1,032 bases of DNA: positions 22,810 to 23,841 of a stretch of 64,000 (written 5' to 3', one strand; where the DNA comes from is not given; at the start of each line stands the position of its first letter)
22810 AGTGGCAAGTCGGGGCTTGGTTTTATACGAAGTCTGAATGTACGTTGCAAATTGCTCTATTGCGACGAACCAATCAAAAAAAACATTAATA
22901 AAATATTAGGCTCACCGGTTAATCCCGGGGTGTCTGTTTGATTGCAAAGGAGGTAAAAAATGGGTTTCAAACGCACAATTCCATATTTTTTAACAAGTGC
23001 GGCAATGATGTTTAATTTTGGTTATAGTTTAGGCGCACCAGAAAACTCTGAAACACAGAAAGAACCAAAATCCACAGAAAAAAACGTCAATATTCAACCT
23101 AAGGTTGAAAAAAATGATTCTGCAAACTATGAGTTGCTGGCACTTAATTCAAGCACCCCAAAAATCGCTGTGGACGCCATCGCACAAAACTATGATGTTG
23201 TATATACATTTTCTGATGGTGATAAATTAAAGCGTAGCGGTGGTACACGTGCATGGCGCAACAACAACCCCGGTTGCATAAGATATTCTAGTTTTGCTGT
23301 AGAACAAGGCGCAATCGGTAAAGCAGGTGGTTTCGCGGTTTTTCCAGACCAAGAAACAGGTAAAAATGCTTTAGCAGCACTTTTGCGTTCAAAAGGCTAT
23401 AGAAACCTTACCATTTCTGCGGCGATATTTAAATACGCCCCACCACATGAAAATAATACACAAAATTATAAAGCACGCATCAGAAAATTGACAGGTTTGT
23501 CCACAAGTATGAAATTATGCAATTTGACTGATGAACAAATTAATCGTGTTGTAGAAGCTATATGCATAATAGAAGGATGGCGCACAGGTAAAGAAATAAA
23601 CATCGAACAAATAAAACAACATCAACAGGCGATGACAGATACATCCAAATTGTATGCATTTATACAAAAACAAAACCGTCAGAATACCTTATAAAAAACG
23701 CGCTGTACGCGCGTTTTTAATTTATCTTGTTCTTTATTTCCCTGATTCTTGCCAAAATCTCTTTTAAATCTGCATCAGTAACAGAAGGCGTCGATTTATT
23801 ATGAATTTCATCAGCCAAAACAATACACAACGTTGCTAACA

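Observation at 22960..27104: Two paralogous proteins sharing an unassigned ~130-aa C-terminal domain bracket the zapA locus, with an acidic disordered protein and a small membrane protein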

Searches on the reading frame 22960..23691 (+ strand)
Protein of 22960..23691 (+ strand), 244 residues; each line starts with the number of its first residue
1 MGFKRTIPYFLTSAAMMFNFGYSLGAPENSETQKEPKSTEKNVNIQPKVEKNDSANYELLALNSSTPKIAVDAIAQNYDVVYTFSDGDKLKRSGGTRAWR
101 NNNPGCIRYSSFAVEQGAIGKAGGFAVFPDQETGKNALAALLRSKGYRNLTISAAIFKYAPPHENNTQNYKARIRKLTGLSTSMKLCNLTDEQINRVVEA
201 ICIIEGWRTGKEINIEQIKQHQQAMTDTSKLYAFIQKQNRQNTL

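Call 4: search_protein_families(library=pfam, proteins=[window:22960-23691:+], max_evalue=1)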
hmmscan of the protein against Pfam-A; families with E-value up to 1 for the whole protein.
window:22960-23691:+ (244 aa): 2 families
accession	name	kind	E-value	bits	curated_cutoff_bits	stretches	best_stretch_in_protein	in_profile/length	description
PF03437.21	BtpA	-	0.022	14.7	30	1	184-226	158-200/254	BtpA family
PF18009.6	Fer4_23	-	0.18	12.7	27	1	164-203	3-40/82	4Fe-4S iron-sulfur cluster binding domain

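Call 5: search_protein_families(library=ncbifam, proteins=[window:22960-23691:+], max_evalue=1)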
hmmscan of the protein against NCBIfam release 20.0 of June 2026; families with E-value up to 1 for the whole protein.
window:22960-23691:+ (244 aa): 1 family
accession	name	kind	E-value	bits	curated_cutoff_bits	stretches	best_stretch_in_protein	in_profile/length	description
TIGR00259.1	thylakoid_BtpA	subfamily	0.01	15.4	153.4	1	185-230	158-203/257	BtpA/SgcQ family protein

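Call 6: search_protein_families(library=phrogs, proteins=[window:22960-23691:+], max_evalue=1)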
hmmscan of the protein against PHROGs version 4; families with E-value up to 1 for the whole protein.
window:22960-23691:+ (244 aa): 5 families
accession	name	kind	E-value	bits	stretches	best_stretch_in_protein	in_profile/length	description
phrog_873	-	head and packaging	5e-19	69.2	1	91-210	350-474/1277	endolysin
phrog_2276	-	tail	9.1e-13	48.8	1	88-224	481-613/673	tail length tape measure protein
phrog_7694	-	unknown function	7.8e-10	39.1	1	94-205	502-615/675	-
phrog_7182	-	other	8.8e-08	31.8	1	96-207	658-781/1228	tail injection transglycosylase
phrog_27537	-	unknown function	0.17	13.2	1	171-229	9-62/95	-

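Call 7: search_solved_structures(query=window:22960-23691:+, max_evalue=10, show_alignments=2)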
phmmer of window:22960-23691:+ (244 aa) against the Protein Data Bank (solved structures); distinct sequences matched with E-value up to 10: 5.
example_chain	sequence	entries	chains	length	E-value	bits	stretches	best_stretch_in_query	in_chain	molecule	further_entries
9vvp_L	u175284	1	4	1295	2.8e-09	39.9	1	96-205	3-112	Gp29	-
7q47_A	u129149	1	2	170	0.0061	19.2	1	96-202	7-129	Endolysin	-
1z59_A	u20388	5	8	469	1.4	11.5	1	173-210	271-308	Type II DNA topoisomerase VI subunit B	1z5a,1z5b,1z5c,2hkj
1mu5_A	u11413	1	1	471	1.4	11.5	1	173-210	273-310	Type II DNA topoisomerase VI Subunit B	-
1mx0_A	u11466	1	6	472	1.4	11.5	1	173-210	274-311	Type II DNA topoisomerase VI subunit B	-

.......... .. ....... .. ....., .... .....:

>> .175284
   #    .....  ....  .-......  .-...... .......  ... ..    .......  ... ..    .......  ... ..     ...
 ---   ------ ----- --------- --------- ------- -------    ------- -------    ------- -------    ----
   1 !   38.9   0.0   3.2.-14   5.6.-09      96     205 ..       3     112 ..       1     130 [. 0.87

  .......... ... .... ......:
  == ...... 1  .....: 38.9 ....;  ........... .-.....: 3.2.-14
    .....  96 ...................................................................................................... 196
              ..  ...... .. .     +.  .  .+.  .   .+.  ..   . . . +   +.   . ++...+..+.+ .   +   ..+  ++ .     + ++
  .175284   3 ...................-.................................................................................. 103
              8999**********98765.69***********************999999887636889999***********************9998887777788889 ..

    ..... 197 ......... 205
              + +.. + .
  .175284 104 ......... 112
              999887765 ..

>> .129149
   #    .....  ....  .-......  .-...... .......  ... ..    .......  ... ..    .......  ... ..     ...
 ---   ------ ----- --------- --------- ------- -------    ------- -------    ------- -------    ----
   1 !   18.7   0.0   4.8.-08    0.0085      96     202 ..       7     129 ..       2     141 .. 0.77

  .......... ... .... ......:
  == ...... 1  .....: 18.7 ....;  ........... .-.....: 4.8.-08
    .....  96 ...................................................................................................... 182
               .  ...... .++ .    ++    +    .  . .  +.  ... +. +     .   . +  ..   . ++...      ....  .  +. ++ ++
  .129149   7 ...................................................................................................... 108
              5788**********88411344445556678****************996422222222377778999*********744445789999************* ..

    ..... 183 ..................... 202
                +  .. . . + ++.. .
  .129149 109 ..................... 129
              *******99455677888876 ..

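Call 24: search_solved_structures(query=A1, max_evalue=1, show_alignments=3)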
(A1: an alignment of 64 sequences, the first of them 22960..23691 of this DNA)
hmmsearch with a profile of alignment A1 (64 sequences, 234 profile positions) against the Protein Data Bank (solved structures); distinct sequences matched with E-value up to 1: 8.
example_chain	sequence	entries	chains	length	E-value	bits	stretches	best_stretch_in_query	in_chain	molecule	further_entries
9vvp_L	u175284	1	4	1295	1.2e-20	77.3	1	91-200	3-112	Gp29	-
7q47_A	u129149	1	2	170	8.2e-10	41.9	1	94-200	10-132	Endolysin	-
6spc_m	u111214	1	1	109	0.52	13.1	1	167-199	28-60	30S ribosomal protein S13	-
6spe_m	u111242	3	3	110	0.52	13.1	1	167-199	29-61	30S ribosomal protein S13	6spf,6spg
7unr_m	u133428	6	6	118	0.59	12.9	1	167-199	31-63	30S ribosomal protein S13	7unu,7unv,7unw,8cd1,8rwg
1z59_A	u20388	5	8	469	0.73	12.6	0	168-203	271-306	Type II DNA topoisomerase VI subunit B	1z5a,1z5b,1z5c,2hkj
1mu5_A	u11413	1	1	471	0.73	12.6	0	168-203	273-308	Type II DNA topoisomerase VI Subunit B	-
1mx0_A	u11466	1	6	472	0.73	12.6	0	168-203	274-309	Type II DNA topoisomerase VI subunit B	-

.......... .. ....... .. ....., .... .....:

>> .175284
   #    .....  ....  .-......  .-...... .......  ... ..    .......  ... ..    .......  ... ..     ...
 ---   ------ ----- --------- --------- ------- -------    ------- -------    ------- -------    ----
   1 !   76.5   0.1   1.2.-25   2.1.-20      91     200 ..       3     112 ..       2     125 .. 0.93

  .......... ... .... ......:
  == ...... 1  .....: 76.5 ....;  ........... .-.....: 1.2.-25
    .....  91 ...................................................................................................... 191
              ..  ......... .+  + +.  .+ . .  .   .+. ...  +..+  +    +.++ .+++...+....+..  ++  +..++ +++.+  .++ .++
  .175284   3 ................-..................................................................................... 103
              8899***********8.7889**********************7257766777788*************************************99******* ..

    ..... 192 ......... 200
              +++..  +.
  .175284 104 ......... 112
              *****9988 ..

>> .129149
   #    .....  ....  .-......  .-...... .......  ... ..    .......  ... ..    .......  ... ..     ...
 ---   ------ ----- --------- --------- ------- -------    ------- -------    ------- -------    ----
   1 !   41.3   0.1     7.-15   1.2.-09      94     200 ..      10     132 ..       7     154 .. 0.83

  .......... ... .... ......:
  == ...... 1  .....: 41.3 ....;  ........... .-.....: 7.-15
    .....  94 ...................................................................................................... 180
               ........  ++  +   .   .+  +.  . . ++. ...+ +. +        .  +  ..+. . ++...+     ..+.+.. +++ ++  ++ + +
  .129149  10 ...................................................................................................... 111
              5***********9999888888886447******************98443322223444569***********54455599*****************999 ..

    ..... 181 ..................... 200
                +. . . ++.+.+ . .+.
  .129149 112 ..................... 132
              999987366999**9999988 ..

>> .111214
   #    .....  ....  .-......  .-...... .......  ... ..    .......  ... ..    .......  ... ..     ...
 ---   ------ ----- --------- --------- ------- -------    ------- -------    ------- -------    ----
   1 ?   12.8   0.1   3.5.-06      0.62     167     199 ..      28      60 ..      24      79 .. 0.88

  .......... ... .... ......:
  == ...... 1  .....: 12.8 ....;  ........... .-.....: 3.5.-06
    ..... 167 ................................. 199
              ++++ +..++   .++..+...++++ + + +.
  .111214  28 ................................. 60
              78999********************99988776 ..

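Call 27: predict_structure(alignment_id=A1)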
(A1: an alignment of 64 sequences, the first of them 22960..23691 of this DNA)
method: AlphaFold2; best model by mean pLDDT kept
length: 244 residues; sequences in the alignment: 64
mean_pLDDT: 83.1   pTM: 0.67
mean pLDDT of the five models: 83.1, 83.1, 82.6, 82.1, 80.9
residues with pLDDT >= 90: 149; 70-90: 31; 50-70: 38; < 50: 26
segments of 3 or more residues with pLDDT < 50: 1-4, 19-23, 28-37
pLDDT, mean of each block of 10 residues (from residue 1): 48 50 47 48 59 53 77 97 96 93 95 98 97 97 98 96 96 98 98 98 93 89 82 90 86
secondary structure, 60 per line:
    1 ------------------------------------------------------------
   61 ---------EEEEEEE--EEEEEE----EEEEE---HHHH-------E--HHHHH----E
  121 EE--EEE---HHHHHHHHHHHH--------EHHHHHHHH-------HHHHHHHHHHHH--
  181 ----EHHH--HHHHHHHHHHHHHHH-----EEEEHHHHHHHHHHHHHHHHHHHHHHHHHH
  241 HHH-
elements in order: E70-76 E79-84 E89-93 H97-100 H111-115 E120-122 E125-127 H131-142 H152-159 H167-178 H191-205 E211-214 H215-243

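Call 32: fold_search(model_id=the predicted structure, library=pdb)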
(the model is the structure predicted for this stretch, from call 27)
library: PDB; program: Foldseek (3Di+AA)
matches with E <= 10: 703; with E <= 0.001: 1
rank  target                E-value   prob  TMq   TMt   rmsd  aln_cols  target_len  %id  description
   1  7q47_B                9.9e-06  1.00  0.38  0.57   3.9       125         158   30  Endolysin from bacteriophage Enc34, catalytic domain (released 2021-11-17)
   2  1q3c                  2.5e-02  0.96  0.27  0.26   9.3       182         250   13  Crystal structure of the DNA repair enzyme endonuclease-VIII (Nei) from E. coli: The E2A mutant at 2.3 resolution. (released 2004-08-03)
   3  1k3x_A                2.5e-02  0.93  0.24  0.23  13.8       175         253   13  Crystal structure of a trapped reaction intermediate of the DNA repair enzyme Endonuclease VIII with Brominated-DNA (released 2002-10-04)
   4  6fbu_A                3.3e-02  0.90  0.24  0.23  13.6       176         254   12  Crystal structure of the DNA repair enzyme endonuclease-VIII (Nei) from E. coli (E2Q) in complex with AP-site containi (released 2019-01-30)
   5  1q3b                  3.8e-02  0.90  0.26  0.25  12.4       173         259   14  Crystal structure of the DNA repair enzyme endonuclease-VIII (Nei) from E. coli: The R252A mutant at 2.05 resolution. (released 2004-08-03)
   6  2opf_A                4.0e-02  0.89  0.24  0.23  13.2       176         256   12  Crystal structure of the DNA repair enzyme endonuclease-VIII (Nei) from E. coli (R252A) in complex with AP-site contai (released 2008-02-26)
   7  1q39                  4.0e-02  0.87  0.25  0.24  11.7       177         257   14  Crystal structure of the DNA repair enzyme endonuclease-VIII (Nei) from E. coli: The WT enzyme at 2.8 resolution. (released 2004-08-03)
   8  2oq4_A                4.3e-02  0.82  0.23  0.23  15.9       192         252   13  Crystal structure of the DNA repair enzyme endonuclease-VIII (Nei) from E. coli (E2Q) in complex with AP-site containi (released 2008-02-26)
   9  1mx0_B                7.3e-02  0.54  0.25  0.14  15.6       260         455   12  Structure of topoisomerase subunit (released 2003-01-07)
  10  1pm5_A                7.8e-02  0.41  0.19  0.17  14.7       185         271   11  Crystal structure of wild type Lactococcus lactis Fpg complexed to a tetrahydrofuran containing DNA (released 2004-07-27)
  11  1tdz_A                7.8e-02  0.21  0.15  0.14  15.5       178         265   12  Crystal Structure Complex Between the Lactococcus Lactis FPG (Mutm) and a FAPY-dG Containing DNA (released 2004-09-07)
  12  3w0f                  8.3e-02  0.30  0.17  0.17  15.9       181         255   10  Crystal structure of mouse Endonuclease VIII-LIKE 3 (mNEIL3) (released 2013-01-16)
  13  1mx0_D                9.4e-02  0.98  0.23  0.13   3.8        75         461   28  Structure of topoisomerase subunit (released 2003-01-07)
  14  4pd2_A                9.4e-02  0.21  0.15  0.14  14.7       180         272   11  Crystal structure of a complex between a C248GH LlFpg mutant and a THF containing DNA (released 2015-04-01)
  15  4cis_B                9.4e-02  0.20  0.15  0.14  14.9       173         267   13  Structure of MutM in complex with carbocyclic 8-oxo-G containing DNA (released 2014-06-04)
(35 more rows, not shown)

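Call 40: find_related_loci(query=A1, collection=genome_contigs, flank=6000)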
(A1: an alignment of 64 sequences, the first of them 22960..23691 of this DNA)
Query A1 (244 aa) in genome_contigs; peptide patterns used: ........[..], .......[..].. (x = any residue, [..] = any of these).
599 stretches matched a pattern (row limit reached: there are more); 435 encode a relative of the query (tblastn E <= 1e-3); the best 80 are kept; 72 distinct loci.
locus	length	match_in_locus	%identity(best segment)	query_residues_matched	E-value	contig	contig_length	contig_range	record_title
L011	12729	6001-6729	89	1-244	4e-149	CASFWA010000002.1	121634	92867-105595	uncultured proteobacterium isolate A86_L4_360360_idba_bin.28 genome assembly, contig: A86_L4_360360_idba_bin.28.fa_scaff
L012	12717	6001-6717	56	1-238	9e-87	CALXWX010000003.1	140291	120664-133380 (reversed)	MAG: uncultured Alphaproteobacteria bacterium isolate BRZ_EC__bin9 genome assembly, contig: BRZ_EC__NODE_202_length_1402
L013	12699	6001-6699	55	1-236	4e-86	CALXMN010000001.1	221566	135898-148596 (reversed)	MAG: uncultured Alphaproteobacteria bacterium isolate BRZ_KQ__bin82 genome assembly, contig: BRZ_KQ__NODE_53_length_2215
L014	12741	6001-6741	54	1-242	5e-85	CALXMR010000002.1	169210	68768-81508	MAG: uncultured Alphaproteobacteria bacterium isolate BRZ_MA__bin39 genome assembly, contig: BRZ_MA__NODE_102_length_169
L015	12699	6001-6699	55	1-238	4e-83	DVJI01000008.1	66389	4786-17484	MAG TPA_asm: Candidatus Enterousia intestinigallinarum isolate ChiGjej3B3-5194 ChiGjej3B3M5__C507560_L66389_SRR6323341,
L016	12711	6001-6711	56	1-236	4e-82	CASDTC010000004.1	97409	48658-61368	uncultured proteobacterium isolate T11_L1_319319_idba_bin.126 genome assembly, contig: T11_L1_319319_idba_bin.126.fa_sca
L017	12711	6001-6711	56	1-236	2e-82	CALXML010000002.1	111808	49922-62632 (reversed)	MAG: uncultured Alphaproteobacteria bacterium isolate BRZ_KL__bin36 genome assembly, contig: BRZ_KL__NODE_125_length_111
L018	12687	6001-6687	55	1-232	6e-80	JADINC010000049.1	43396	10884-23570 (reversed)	MAG: Candidatus Enterousia avistercoris isolate 8207 D5M67__C250041_L43396_SRR9113728, whole genome shotgun sequence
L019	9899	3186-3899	53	1-240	7e-79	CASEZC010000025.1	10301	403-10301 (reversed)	uncultured proteobacterium isolate Batch6_idba_bin.201 genome assembly, contig: Batch6_idba_bin.201.fa_k87_11527032, who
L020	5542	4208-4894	54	1-238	1e-77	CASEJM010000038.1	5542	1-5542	uncultured proteobacterium isolate Batch3_idba_bin.193 genome assembly, contig: Batch3_idba_bin.193.fa_k87_37934693, who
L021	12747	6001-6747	51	1-233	1e-77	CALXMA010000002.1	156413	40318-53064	MAG: uncultured Alphaproteobacteria bacterium isolate BRZ_IT__bin13 genome assembly, contig: BRZ_IT__NODE_54_length_1564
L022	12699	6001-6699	54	1-236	4e-76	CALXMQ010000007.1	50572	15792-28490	MAG: uncultured Alphaproteobacteria bacterium isolate BRZ_KT__bin2 genome assembly, contig: BRZ_KT__NODE_435_length_5057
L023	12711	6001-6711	53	1-244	5e-76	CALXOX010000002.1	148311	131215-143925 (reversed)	MAG: uncultured Alphaproteobacteria bacterium isolate BRZ_MD__bin1 genome assembly, contig: BRZ_MD__NODE_142_length_1483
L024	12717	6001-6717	52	1-244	2e-75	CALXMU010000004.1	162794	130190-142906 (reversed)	MAG: uncultured Alphaproteobacteria bacterium isolate BRZ_MD__bin57 genome assembly, contig: BRZ_MD__NODE_110_length_162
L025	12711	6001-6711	50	1-244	2e-74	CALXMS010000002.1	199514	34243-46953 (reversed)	MAG: uncultured Alphaproteobacteria bacterium isolate BRZ_MB__bin43 genome assembly, contig: BRZ_MB__NODE_84_length_1995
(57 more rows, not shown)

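Call 46: search_protein_representatives(alignment_id=A1)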
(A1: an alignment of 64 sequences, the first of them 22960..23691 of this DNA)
Query: 64 sequences, 234 profile positions. Proteins with E-value up to 0.001 (for the whole library): 14154; up to 1e-10: 6174; up to 1e-30: 1420. The best 150 are listed.
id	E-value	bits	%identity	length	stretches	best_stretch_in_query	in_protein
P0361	2.4e-81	289.1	-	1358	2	89-208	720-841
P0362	8.4e-81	287.3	-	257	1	9-220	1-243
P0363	9.9e-81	287.1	-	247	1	9-227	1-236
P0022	1.3e-79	283.5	-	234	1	9-226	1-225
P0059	1.4e-78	280.1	-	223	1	9-228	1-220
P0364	1.3e-75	270.4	-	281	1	7-216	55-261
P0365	1.7e-75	270.0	-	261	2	9-210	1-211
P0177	1.0e-74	267.4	-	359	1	11-209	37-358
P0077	1.5e-74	266.9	-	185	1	46-208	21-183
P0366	1.5e-73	263.6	-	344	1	8-209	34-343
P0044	7.0e-73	261.4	-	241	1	6-219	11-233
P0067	3.4e-72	259.1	-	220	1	15-215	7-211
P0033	1.7e-71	256.9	-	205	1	10-218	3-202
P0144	2.0e-71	256.7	-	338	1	57-209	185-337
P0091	4.0e-71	255.7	-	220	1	9-226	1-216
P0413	1.4e-59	217.9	-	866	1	46-208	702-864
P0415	1.5e-59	217.8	-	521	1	64-208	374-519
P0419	8.7e-59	215.3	-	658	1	61-208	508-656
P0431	6.4e-57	209.2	-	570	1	66-212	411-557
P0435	1.5e-56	208.0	-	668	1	58-209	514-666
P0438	2.8e-56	207.1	-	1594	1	66-218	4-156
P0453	2.1e-55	204.2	-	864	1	65-218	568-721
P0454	2.9e-55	203.8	-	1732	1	63-209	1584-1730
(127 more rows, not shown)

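Call 47: search_protein_families(library=pfam, proteins=[P0361, P0438, P0454, P0413, P0419, P0435, P0453, P0431, P0415], max_evalue=0.0001)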
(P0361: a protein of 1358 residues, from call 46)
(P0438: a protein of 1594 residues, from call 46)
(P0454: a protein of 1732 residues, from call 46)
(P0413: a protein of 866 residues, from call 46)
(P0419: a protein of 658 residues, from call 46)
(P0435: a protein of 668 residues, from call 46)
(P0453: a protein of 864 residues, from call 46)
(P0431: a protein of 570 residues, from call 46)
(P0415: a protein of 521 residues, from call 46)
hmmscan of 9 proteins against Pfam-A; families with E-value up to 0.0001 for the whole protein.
P0361 (1358 aa): 0 families

P0438 (1594 aa): 2 families
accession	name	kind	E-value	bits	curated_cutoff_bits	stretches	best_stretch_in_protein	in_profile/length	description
PF15607.11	Ntox44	-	1.6e-15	57.7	24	1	1196-1306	2-103/104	Bacterial toxin 44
PF08239.17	SH3_3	-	7.5e-06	26.5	27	0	545-595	2-48/54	Bacterial SH3 domain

P0454 (1732 aa): 1 family
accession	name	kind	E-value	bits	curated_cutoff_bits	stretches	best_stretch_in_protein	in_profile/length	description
PF05593.20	RHS_repeat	-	5.2e-13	49.5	22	0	926-962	1-35/38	RHS Repeat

P0413 (866 aa): 1 family
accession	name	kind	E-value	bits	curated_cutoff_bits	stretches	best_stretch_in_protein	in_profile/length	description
PF05593.20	RHS_repeat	-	5.1e-08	33.6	22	0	254-287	1-34/38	RHS Repeat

P0419 (658 aa): 0 families

P0435 (668 aa): 0 families

P0453 (864 aa): 0 families

P0431 (570 aa): 0 families

P0415 (521 aa): 4 families
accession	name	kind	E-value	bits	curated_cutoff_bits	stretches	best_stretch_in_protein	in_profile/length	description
PF01476.26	LysM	-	1.5e-37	127.7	20.9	3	20-64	1-43/43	LysM domain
PF23473.1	LysM3_LYK4_5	-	5.7e-10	39.6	29.3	0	20-46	5-31/48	LYK4/5 LysM3 domain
PF05257.22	CHAP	-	9.9e-07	29.6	26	1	145-215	5-81/81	CHAP domain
PF23577.1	LysM_RLK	-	2.3e-06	28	27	0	309-332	5-27/44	LysM domain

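Call 75: search_protein_families(library=padloc, proteins=[window:22960-23691:+], max_evalue=0.01)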
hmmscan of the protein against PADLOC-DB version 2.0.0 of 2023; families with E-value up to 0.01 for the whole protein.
window:22960-23691:+ (244 aa): 0 families
